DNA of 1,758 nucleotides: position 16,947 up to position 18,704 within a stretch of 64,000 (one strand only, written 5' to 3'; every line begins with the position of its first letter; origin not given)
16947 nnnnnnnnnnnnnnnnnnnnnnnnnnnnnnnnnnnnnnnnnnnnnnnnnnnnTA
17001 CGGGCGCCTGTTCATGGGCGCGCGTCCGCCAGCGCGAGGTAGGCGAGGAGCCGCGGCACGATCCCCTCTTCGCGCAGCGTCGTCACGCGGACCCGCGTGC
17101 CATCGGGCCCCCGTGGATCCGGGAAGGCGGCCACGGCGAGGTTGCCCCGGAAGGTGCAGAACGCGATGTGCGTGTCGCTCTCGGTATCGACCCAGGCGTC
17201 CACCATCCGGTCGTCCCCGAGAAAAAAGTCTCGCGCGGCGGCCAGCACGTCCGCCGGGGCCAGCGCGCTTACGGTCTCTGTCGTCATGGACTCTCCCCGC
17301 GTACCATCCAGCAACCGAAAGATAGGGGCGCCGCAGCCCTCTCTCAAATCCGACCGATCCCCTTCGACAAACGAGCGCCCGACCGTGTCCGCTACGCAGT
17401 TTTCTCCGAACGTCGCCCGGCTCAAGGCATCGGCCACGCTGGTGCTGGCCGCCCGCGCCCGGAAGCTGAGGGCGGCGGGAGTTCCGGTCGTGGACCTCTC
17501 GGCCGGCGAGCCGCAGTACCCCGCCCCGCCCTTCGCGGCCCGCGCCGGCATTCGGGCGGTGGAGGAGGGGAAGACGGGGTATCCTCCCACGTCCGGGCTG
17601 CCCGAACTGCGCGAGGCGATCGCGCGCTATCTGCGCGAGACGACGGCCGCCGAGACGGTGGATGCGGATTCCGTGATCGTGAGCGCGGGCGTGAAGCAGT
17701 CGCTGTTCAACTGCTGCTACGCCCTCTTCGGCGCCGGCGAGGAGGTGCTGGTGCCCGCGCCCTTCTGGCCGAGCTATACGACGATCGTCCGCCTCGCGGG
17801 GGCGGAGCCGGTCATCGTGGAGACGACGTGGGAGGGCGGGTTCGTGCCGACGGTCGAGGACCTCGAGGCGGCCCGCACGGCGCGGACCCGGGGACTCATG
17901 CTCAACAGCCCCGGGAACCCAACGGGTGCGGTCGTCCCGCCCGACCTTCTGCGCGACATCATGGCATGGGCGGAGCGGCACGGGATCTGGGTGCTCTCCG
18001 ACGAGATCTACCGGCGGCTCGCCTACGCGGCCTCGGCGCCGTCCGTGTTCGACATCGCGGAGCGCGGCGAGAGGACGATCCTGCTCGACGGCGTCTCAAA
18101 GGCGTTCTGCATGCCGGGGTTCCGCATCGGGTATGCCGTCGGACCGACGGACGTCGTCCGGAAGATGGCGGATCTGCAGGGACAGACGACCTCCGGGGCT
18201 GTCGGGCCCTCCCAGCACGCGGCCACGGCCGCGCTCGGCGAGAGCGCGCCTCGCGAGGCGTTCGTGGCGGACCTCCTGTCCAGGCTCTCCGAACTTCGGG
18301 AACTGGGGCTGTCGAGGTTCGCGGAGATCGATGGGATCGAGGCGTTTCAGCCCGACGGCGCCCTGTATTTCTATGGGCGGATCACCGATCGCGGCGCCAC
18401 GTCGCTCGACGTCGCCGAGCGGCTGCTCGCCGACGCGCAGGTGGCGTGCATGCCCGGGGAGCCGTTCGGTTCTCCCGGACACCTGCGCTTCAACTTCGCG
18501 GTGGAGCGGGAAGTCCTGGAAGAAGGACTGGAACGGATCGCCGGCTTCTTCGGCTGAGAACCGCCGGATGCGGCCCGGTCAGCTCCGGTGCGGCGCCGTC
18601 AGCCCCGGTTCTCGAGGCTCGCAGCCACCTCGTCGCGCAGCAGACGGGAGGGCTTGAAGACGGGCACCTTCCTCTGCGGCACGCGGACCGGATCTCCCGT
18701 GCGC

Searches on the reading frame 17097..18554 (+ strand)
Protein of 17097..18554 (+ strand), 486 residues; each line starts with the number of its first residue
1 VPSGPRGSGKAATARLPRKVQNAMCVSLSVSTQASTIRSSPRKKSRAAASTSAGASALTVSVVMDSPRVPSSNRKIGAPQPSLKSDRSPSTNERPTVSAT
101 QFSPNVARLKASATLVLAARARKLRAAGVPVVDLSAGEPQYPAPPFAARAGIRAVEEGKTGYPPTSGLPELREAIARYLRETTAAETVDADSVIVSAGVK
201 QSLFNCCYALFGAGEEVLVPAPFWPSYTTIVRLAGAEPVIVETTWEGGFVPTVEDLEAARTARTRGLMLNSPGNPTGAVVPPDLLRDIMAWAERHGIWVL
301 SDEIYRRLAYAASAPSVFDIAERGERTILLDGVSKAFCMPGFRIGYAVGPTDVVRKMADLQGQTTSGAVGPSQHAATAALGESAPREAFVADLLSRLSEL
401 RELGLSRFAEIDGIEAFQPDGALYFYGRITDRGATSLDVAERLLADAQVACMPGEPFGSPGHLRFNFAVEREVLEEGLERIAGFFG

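Call 76: search_protein_families(library=pfam, proteins=[window:17097-18554:+])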
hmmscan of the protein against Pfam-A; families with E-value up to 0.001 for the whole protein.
window:17097-18554:+ (486 aa): 2 families
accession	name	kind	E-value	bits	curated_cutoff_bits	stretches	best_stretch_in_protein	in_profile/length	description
PF00155.27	Aminotran_1_2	-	4e-70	237.2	19.7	1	130-481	2-361/361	Aminotransferase class I and II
PF01041.23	DegT_DnrJ_EryC1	-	0.00023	20.9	19.8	1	212-302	62-145/360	DegT/DnrJ/EryC1/StrS aminotransferase family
